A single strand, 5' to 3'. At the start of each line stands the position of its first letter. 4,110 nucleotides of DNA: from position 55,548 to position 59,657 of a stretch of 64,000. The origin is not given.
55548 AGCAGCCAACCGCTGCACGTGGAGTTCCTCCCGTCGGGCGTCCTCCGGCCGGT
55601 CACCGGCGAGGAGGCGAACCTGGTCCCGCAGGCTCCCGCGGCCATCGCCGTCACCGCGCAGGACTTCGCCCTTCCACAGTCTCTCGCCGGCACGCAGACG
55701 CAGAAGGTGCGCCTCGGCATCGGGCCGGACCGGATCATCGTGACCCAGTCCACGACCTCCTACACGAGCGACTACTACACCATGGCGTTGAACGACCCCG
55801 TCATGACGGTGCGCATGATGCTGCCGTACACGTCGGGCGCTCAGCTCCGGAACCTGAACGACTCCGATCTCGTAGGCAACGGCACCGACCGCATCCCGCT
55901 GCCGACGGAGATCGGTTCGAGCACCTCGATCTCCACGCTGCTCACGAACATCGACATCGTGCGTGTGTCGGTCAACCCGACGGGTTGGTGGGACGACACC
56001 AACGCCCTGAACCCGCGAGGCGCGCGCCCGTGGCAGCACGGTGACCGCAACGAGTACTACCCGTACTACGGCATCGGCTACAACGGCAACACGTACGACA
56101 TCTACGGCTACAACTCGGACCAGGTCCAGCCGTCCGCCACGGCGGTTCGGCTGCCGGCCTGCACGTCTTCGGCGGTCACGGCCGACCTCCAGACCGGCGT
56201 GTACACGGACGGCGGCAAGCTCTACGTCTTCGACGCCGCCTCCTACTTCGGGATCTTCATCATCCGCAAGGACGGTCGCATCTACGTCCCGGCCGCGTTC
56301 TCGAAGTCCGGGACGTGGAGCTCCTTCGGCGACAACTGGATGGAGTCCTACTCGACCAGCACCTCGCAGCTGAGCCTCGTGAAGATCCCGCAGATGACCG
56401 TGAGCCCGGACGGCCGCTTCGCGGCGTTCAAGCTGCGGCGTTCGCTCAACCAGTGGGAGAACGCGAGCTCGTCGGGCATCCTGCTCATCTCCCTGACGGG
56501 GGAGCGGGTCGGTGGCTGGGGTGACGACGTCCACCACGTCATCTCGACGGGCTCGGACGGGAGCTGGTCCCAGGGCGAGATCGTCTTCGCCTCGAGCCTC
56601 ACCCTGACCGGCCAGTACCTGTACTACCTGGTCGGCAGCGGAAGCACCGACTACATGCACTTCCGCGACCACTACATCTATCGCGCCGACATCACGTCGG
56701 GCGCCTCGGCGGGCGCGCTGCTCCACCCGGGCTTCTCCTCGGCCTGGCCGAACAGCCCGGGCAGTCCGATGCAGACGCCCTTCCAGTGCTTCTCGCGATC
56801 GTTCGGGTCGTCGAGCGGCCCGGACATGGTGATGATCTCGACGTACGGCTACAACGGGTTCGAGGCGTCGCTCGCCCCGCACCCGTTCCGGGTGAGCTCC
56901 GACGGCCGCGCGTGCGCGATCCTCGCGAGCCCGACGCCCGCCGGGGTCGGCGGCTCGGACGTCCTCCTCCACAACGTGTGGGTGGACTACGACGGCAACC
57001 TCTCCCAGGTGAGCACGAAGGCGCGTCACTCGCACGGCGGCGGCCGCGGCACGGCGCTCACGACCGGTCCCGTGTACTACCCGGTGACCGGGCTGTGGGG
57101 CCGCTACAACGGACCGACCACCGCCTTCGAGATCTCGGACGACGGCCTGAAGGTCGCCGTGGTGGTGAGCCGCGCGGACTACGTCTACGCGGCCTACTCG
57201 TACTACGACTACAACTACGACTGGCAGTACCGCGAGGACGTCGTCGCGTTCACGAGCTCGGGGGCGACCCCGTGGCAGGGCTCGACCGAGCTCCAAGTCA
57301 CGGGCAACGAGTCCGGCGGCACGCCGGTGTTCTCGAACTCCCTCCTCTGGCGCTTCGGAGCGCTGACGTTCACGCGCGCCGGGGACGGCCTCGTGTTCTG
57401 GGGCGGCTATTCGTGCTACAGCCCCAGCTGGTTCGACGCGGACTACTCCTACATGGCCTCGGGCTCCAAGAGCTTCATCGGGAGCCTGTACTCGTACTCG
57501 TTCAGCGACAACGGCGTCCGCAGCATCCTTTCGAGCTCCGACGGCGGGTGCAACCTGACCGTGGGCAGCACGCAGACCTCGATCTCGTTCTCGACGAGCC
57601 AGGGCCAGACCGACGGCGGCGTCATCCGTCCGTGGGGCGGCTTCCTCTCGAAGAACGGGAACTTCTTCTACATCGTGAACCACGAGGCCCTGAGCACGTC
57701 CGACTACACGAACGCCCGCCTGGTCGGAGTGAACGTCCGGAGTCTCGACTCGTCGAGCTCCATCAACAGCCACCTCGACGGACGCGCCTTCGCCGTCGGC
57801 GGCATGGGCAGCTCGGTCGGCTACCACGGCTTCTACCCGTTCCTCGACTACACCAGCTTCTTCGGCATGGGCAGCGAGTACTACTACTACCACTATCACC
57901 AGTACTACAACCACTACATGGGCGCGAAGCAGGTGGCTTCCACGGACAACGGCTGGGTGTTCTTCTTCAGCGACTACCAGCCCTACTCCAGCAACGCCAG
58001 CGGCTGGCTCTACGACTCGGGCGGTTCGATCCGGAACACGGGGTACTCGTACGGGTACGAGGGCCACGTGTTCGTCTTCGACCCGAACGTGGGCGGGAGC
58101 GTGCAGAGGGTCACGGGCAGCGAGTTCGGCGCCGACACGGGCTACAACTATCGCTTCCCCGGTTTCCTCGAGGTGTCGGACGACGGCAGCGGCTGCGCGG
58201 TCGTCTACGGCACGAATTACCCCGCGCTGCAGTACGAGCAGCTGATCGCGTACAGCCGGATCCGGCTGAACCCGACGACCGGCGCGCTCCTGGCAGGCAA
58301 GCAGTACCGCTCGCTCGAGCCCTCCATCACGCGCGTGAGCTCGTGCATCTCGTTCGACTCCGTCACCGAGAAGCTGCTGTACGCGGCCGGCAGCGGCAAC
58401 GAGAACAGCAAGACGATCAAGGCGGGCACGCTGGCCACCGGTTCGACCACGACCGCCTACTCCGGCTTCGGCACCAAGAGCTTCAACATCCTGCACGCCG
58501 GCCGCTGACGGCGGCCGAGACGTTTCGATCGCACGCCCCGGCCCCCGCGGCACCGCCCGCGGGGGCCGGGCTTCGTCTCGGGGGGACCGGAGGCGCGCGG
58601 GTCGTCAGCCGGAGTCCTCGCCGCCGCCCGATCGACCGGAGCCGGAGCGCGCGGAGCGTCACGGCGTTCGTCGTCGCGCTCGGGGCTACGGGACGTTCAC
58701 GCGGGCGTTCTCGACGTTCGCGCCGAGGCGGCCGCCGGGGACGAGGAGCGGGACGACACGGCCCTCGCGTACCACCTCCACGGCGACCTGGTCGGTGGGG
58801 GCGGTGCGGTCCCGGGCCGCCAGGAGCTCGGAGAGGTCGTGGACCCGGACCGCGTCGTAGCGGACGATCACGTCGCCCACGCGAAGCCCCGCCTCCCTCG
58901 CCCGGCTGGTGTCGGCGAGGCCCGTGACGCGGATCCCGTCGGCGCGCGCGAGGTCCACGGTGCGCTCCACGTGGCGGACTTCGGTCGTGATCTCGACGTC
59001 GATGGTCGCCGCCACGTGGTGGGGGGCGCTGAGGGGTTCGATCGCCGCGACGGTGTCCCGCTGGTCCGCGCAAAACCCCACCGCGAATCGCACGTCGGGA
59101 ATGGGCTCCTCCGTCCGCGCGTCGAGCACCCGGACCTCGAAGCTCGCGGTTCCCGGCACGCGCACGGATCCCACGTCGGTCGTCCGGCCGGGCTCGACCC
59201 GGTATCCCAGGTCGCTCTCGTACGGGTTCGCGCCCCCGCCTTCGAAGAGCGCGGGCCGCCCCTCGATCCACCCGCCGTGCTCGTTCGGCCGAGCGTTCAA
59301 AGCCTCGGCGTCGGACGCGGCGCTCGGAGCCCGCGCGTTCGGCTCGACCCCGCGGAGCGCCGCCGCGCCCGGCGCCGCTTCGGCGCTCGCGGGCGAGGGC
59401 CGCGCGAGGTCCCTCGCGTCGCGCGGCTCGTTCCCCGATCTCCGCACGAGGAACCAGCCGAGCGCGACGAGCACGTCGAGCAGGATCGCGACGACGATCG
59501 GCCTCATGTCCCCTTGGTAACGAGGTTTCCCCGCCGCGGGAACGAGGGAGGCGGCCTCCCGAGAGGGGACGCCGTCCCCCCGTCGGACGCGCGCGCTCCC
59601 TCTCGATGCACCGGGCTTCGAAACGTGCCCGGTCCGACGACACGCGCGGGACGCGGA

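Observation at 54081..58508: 1475-aa Tyr/Ser/Gly/Asn-rich lipoprotein with compositional contrast to its surroundings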

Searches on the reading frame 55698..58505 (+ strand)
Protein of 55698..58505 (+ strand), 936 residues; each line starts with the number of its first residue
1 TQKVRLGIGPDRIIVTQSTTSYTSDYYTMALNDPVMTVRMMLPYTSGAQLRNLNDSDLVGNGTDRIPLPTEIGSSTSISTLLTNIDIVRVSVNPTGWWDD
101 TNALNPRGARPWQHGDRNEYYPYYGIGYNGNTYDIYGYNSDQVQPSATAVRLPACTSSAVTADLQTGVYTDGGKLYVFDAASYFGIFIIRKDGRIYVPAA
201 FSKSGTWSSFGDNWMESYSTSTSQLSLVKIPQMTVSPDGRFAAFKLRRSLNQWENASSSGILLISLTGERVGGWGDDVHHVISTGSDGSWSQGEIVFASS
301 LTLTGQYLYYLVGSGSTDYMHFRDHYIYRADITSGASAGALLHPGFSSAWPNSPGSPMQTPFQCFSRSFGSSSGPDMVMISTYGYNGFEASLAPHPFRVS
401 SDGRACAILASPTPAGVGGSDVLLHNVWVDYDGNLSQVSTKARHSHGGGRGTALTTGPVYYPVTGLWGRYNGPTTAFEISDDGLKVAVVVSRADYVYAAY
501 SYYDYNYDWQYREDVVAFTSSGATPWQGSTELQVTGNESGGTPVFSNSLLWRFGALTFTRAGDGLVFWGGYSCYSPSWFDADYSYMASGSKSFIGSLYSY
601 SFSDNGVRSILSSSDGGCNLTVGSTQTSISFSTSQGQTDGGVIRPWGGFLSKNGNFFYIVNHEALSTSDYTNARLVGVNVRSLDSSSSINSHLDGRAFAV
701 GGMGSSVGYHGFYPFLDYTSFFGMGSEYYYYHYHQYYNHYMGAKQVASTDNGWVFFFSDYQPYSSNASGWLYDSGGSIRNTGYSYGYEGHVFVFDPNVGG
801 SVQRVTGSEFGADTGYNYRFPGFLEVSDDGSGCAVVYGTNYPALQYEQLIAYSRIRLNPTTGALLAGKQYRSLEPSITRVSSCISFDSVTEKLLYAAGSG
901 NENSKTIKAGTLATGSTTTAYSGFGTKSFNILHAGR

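Call 25: predict_structure(alignment_id=A2)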
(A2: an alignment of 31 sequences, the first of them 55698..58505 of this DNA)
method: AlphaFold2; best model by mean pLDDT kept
length: 936 residues; sequences in the alignment: 31
mean_pLDDT: 83.0   pTM: 0.91
mean pLDDT of the five models: 83.0, 82.5, 81.8, 81.2, 80.7
residues with pLDDT >= 90: 499; 70-90: 250; 50-70: 102; < 50: 85
segments of 3 or more residues with pLDDT < 50: 1-7, 24-28, 119-143, 500-504, 582-585, 587-590, 718-739, 767-773
pLDDT, mean of each block of 10 residues (from residue 1): 48 91 54 86 89 95 94 94 91 82 90 72 35 35 64 95 97 95 96 96 94 85 71 95 96 93 98 96 96 95 97 83 93 94 97 96 79 63 76 91 96 87 94 96 89 69 53 90 96 72 49 93 92 81 79 94 96 75 48 87 94 93 90 74 90 95 84 92 96 96 74 62 39 42 79 91 58 58 71 96 91 75 90 86 69 95 93 88 90 89 88 81 89 91
secondary structure, 60 per line:
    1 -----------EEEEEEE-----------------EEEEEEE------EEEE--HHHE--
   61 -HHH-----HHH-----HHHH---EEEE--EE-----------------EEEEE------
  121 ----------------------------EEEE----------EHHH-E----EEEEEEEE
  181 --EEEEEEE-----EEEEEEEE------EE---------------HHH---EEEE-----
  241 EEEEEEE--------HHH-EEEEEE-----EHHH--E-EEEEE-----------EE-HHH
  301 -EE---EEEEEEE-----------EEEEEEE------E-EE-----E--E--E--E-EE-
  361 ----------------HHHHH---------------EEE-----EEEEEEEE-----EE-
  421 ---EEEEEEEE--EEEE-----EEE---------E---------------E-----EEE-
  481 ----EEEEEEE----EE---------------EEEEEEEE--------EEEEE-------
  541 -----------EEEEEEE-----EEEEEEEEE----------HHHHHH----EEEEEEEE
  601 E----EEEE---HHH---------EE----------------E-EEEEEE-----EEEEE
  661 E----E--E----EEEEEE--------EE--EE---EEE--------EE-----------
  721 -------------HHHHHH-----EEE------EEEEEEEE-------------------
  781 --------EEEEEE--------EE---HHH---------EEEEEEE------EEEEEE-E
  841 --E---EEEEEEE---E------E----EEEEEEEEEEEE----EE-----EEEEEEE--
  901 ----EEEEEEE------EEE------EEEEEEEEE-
elements in order (helices of 4 or more, strands of 3 or more residues): E12-18 E36-42 E49-52 H78-81 E85-88 E110-114 E149-152 E173-180 E183-189 E195-202 E232-235 E241-247 E260-265 E279-283 E307-313 E325-331 H377-381 E397-399 E405-412 E424-431 E434-437 E443-445 E477-479 E485-491 E513-520 E529-533 E552-558 E564-572 H583-588 E593-601 E606-609 E645-650 E656-661 E674-679 E697-699 H734-739 E745-747 E754-761 E789-794 E820-826 E833-838 E847-853 E869-880 E892-898 E905-911 E918-920 E927-935

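Call 29: fold_search(model_id=the predicted structure, library=pdb)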
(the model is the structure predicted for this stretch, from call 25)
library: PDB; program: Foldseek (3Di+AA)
matches with E <= 10: 817; with E <= 0.001: 304
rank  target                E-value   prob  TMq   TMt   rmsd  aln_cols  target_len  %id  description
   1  8wt1_F                3.0e-09  1.00  0.22  0.29  13.9       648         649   11  Crystal structure of S9 carboxypeptidase from Geobacillus sterothermophilus (released 2024-03-13)
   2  8wt1_D                4.2e-09  1.00  0.22  0.29  13.8       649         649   11  Crystal structure of S9 carboxypeptidase from Geobacillus sterothermophilus (released 2024-03-13)
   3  7zb1_B                1.1e-08  1.00  0.19  0.22  15.8       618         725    9  S580A with 18mer (released 2022-07-06)
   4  7zb2_DDD              1.2e-08  1.00  0.19  0.23  15.8       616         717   10  apo macrocyclase OphP (released 2022-07-06)
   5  9n6v_LH               1.3e-08  1.00  0.19  0.21  18.8       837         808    9  SSU processome maturation and disassembly, State A (released 2025-11-05)
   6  8wt1_G                1.4e-08  1.00  0.22  0.30  13.4       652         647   10  Crystal structure of S9 carboxypeptidase from Geobacillus sterothermophilus (released 2024-03-13)
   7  9n73_LH               1.4e-08  1.00  0.18  0.20  15.2       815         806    9  SSU processome maturation and disassembly, State G (released 2025-10-29)
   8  8wt1_H                1.7e-08  1.00  0.22  0.29  13.9       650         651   11  Crystal structure of S9 carboxypeptidase from Geobacillus sterothermophilus (released 2024-03-13)
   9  9e2g_2C               1.7e-08  1.00  0.12  0.16  19.3       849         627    9  Cryo-EM structure of 48 nm repeat of microtubule doublet from T. brucei flagellum (released 2025-03-12)
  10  8z4t_D                1.8e-08  1.00  0.25  0.30  12.6       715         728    9  MERS-CoV S ectodomain trimer in complex with receptor DPP4-750E (released 2025-10-22)
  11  8wt1_A                1.9e-08  1.00  0.20  0.26  14.8       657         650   12  Crystal structure of S9 carboxypeptidase from Geobacillus sterothermophilus (released 2024-03-13)
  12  8g2z_0U               2.5e-08  1.00  0.17  0.25  17.9       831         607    9  48-nm doublet microtubule from Tetrahymena thermophila strain CU428 (released 2023-06-14)
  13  6zqa_UQ               2.7e-08  1.00  0.19  0.20  17.2       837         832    8  Cryo-EM structure of the 90S pre-ribosome from Saccharomyces cerevisiae, state A (Poly-Ala) (released 2020-09-23)
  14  7zb1_A                2.9e-08  1.00  0.18  0.22  15.9       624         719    9  S580A with 18mer (released 2022-07-06)
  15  9k9n_A                3.4e-08  1.00  0.25  0.31  12.7       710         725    9  Cryo-EM structure of MjHKU4r-CoV-1 receptor-binding domain complexed with human CD26 (released 2025-09-03)
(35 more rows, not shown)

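Call 58: search_protein_representatives(alignment_id=A5)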
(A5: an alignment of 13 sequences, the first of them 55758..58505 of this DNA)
Query: 13 sequences, 942 profile positions. Proteins with E-value up to 0.001 (for the whole library): 160; up to 1e-10: 130; up to 1e-30: 86. The best 150 are listed.
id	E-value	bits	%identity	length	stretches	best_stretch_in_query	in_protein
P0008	0.0e+00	1276.2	-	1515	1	1-942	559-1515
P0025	0.0e+00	1147.2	-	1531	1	3-942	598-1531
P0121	0.0e+00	1040.6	-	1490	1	3-942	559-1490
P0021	0.0e+00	1030.8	-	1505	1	3-942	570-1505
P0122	0.0e+00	1027.9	-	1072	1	59-942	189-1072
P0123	2.3e-289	979.3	-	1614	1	5-942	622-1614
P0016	4.1e-287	971.9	-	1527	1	4-942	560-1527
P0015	9.3e-281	950.8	-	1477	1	6-942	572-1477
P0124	1.0e-272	924.2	-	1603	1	1-942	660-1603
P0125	1.2e-272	924.0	-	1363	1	12-942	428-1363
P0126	2.4e-270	916.4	-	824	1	117-941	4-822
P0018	1.1e-268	910.9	-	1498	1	4-942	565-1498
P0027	4.7e-268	908.8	-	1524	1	9-942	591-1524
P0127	4.9e-266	902.1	-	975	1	11-942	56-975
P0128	9.8e-266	901.1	-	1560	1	4-942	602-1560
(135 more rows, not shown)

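Call 76: search_solved_structures(query=A5, max_evalue=10)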
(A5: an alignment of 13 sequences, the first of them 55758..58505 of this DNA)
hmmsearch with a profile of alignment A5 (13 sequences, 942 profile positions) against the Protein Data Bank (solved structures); distinct sequences matched with E-value up to 10: 0.

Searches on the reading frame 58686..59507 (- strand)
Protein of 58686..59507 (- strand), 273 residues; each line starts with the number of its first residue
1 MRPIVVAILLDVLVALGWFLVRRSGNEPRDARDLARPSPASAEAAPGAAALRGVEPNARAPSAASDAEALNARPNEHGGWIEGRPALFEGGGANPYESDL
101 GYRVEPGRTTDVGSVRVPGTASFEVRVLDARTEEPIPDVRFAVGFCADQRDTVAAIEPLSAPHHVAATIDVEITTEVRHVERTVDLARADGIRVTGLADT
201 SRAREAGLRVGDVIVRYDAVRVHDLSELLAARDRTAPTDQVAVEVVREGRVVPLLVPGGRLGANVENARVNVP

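Call 24: search_protein_families(library=pfam, proteins=[window:58686-59507:-], max_evalue=0.001)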
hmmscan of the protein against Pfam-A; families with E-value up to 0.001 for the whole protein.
window:58686-59507:- (273 aa): 2 families
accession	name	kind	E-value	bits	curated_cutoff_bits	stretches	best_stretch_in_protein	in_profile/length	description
PF13180.12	PDZ_2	-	4.3e-08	33.8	27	1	190-252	12-74/80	PDZ domain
PF17820.7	PDZ_6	-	2.1e-05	24.6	27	1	199-246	7-53/54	PDZ domain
